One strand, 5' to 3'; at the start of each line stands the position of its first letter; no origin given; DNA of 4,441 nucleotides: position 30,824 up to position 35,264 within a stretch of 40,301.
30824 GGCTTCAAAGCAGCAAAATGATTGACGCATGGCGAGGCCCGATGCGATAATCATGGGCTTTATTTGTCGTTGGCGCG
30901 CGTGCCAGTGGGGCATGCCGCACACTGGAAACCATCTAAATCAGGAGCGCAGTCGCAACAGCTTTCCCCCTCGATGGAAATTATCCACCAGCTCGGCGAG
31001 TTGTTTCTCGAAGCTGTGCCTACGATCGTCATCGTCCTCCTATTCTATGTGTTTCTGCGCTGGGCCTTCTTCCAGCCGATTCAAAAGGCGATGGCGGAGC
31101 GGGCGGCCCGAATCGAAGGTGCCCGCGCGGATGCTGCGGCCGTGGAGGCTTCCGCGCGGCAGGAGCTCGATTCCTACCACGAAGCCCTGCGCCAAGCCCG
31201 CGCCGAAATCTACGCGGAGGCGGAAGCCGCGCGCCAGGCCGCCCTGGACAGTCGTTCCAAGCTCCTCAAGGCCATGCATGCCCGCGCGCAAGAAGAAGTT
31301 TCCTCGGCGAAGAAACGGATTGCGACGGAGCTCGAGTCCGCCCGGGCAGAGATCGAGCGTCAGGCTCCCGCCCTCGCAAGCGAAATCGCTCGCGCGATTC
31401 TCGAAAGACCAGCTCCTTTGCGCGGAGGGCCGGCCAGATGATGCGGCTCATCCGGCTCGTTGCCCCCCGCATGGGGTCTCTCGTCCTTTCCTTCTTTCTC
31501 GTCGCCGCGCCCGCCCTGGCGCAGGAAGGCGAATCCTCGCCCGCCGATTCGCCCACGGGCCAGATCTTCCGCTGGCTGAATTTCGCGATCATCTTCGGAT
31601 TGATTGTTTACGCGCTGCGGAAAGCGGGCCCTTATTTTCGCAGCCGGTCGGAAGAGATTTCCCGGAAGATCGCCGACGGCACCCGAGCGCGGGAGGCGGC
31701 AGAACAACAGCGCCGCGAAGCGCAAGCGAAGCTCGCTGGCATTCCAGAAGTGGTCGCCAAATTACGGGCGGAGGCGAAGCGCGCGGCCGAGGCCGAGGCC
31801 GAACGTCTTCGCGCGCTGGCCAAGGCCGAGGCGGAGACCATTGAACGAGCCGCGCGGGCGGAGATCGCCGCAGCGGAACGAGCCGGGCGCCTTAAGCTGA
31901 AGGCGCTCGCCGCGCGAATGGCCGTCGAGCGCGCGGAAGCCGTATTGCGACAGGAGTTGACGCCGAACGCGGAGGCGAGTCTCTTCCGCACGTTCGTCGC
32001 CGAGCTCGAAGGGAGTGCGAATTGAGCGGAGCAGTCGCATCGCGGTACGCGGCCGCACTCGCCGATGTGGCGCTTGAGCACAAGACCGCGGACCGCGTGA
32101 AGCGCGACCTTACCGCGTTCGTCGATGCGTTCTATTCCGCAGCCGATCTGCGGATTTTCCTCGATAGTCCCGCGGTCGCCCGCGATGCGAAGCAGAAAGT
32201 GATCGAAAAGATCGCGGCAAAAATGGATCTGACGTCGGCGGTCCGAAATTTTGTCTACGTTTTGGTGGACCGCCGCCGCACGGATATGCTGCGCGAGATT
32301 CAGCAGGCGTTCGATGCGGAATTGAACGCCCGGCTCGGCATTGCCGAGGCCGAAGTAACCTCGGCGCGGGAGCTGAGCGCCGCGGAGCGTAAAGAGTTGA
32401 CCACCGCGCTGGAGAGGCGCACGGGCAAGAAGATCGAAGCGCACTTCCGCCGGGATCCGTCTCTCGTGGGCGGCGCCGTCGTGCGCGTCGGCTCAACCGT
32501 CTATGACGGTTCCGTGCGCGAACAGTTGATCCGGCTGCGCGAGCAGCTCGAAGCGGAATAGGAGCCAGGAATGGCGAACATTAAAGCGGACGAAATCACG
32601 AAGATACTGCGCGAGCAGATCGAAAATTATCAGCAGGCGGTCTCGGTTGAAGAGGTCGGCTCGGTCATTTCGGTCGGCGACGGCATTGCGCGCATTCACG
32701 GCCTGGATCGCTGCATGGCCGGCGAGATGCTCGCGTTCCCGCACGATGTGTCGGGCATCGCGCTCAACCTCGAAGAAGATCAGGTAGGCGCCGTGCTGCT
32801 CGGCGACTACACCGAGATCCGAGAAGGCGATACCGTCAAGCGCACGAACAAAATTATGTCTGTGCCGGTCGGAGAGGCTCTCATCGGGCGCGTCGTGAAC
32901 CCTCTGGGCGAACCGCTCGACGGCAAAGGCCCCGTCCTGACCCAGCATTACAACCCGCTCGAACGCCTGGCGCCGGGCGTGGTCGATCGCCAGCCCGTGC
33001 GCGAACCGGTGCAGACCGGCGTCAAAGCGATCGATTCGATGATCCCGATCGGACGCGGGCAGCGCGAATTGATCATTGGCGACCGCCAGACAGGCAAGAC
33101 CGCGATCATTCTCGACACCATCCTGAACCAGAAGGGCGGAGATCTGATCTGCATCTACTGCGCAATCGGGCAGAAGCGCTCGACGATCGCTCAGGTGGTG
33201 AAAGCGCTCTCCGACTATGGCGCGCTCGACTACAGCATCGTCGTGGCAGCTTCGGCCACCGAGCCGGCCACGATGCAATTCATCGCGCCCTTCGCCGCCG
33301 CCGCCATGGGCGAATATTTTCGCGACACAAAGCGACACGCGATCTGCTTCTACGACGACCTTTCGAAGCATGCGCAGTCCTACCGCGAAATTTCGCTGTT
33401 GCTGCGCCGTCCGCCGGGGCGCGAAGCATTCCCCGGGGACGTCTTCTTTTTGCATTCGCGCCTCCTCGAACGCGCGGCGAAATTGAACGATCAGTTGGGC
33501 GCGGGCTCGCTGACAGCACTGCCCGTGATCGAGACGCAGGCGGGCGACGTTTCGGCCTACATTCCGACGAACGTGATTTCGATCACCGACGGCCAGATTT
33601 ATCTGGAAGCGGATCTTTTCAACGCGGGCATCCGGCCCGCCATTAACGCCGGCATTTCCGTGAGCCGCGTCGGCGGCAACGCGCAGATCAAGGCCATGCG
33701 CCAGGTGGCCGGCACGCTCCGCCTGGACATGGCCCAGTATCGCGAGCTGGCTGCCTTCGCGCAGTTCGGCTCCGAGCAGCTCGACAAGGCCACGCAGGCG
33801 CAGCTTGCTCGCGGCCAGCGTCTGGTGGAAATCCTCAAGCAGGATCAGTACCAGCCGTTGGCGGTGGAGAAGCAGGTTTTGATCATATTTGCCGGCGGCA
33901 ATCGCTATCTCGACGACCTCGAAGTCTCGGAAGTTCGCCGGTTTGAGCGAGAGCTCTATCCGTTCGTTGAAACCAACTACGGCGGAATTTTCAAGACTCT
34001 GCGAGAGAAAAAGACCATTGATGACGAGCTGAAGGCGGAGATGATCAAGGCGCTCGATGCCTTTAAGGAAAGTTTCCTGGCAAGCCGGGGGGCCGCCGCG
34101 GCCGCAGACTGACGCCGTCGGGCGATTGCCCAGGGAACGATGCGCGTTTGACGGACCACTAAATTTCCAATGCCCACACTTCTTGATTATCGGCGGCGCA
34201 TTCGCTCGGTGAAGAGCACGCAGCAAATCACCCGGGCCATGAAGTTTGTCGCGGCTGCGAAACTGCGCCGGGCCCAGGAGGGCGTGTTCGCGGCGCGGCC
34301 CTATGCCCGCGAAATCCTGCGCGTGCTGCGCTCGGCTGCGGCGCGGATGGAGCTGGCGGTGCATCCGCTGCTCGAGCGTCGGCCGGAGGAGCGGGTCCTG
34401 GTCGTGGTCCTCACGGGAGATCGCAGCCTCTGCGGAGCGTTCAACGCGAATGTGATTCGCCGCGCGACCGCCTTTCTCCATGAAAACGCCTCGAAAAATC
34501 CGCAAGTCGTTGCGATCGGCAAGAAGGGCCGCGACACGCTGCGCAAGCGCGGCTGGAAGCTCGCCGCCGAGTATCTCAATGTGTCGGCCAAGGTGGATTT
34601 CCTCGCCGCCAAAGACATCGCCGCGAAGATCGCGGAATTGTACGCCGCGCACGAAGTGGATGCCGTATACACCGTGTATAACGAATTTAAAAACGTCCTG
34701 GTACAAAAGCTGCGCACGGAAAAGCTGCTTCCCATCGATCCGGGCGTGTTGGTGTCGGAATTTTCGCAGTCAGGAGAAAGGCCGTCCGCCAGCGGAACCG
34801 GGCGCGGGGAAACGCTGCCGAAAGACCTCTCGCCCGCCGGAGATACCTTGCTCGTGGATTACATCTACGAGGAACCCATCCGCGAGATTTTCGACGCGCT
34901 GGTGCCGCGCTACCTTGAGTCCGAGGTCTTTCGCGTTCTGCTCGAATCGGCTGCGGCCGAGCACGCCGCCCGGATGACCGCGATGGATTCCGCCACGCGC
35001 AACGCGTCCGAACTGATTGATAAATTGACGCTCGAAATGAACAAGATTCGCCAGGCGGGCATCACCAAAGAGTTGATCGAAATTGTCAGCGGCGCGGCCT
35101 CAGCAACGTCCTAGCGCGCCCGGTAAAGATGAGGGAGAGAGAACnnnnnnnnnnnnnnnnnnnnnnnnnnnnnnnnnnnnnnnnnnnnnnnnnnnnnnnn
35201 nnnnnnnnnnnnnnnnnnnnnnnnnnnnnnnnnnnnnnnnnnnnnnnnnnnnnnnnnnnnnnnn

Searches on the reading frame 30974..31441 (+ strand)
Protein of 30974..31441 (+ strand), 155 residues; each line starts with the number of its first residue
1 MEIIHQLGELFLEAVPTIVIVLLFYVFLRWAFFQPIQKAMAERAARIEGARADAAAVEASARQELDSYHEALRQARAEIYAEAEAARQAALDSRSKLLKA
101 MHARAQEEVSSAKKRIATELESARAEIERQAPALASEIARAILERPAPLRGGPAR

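Call 76: search_protein_families(library=pfam, proteins=[window:30974-31441:+], max_evalue=0.00001)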
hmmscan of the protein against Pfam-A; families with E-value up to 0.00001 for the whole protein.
window:30974-31441:+ (155 aa): 1 family
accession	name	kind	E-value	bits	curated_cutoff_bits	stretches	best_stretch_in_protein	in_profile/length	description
PF00430.23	ATP-synt_B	-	3.6e-13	50.2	28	1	19-144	7-132/132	ATP synthase B/B' CF(0)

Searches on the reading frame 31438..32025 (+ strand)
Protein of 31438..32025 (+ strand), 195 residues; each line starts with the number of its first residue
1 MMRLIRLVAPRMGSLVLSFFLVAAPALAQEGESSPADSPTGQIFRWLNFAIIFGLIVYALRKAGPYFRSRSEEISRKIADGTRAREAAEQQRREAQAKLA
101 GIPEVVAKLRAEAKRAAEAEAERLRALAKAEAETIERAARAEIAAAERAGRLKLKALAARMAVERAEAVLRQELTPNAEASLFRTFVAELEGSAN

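Call 10: search_protein_families(library=pfam, proteins=[window:31438-32025:+], max_evalue=0.00001)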
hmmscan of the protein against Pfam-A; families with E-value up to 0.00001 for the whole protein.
window:31438-32025:+ (195 aa): 1 family
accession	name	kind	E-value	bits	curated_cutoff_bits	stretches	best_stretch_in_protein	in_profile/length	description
PF00430.23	ATP-synt_B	-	1.1e-10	42.1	28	1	46-170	6-131/132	ATP synthase B/B' CF(0)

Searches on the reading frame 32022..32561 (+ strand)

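Call 76: search_protein_families(library=pfam, proteins=[window:32022-32561:+], max_evalue=0.00001)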
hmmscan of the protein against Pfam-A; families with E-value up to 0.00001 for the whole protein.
window:32022-32561:+ (179 aa): 1 family
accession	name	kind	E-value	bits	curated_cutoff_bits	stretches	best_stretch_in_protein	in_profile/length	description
PF00213.23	OSCP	-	1.5e-49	168.8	22.3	1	5-176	1-172/172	ATP synthase delta (OSCP) subunit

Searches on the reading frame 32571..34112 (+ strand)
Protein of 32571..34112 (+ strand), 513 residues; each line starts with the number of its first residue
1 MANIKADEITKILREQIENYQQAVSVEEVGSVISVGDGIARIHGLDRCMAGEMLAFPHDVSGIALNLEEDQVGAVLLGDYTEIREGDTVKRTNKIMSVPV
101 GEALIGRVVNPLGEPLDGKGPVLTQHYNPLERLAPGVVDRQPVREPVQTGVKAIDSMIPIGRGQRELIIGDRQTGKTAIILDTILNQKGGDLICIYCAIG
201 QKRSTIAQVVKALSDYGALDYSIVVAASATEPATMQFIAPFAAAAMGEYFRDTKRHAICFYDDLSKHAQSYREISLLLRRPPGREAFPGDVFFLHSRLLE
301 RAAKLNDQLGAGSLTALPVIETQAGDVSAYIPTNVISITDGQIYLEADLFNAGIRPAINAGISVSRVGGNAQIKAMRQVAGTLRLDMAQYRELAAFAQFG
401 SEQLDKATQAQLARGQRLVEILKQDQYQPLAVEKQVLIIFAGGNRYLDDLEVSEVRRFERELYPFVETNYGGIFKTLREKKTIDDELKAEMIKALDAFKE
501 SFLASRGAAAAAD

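Call 77: search_protein_families(library=pfam, proteins=[window:32571-34112:+], max_evalue=0.00001)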
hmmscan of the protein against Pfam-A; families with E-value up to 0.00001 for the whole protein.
window:32571-34112:+ (513 aa): 3 families
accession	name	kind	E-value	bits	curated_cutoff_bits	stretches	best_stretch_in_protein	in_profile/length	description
PF00006.31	ATP-synt_ab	-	4.6e-80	268.7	29.5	1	150-365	1-213/213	ATP synthase alpha/beta family, nucleotide-binding domain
PF00306.32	ATP-synt_ab_C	-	5.3e-47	159.7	27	1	372-498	1-126/126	ATP synthase alpha/beta chain, C terminal domain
PF02874.29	ATP-synt_ab_N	-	9.2e-16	58.6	20.9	1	26-93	2-69/69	ATP synthase alpha/beta family, beta-barrel domain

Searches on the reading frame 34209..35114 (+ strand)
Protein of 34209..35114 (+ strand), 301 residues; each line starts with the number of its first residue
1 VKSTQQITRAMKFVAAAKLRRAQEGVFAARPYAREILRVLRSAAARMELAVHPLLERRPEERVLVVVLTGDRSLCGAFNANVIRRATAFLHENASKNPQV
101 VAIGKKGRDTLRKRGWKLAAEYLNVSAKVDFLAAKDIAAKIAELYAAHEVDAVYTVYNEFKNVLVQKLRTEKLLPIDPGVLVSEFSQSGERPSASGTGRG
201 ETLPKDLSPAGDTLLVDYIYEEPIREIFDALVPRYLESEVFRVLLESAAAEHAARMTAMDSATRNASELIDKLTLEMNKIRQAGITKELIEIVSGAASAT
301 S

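Call 77: search_protein_families(library=pfam, proteins=[window:34209-35114:+], max_evalue=0.00001)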
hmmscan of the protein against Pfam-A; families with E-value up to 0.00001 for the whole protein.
window:34209-35114:+ (301 aa): 1 family
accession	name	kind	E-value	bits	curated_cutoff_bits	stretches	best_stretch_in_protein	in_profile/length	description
PF00231.24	ATP-synt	-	1.4e-90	304.3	39.9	1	2-298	13-284/285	ATP synthase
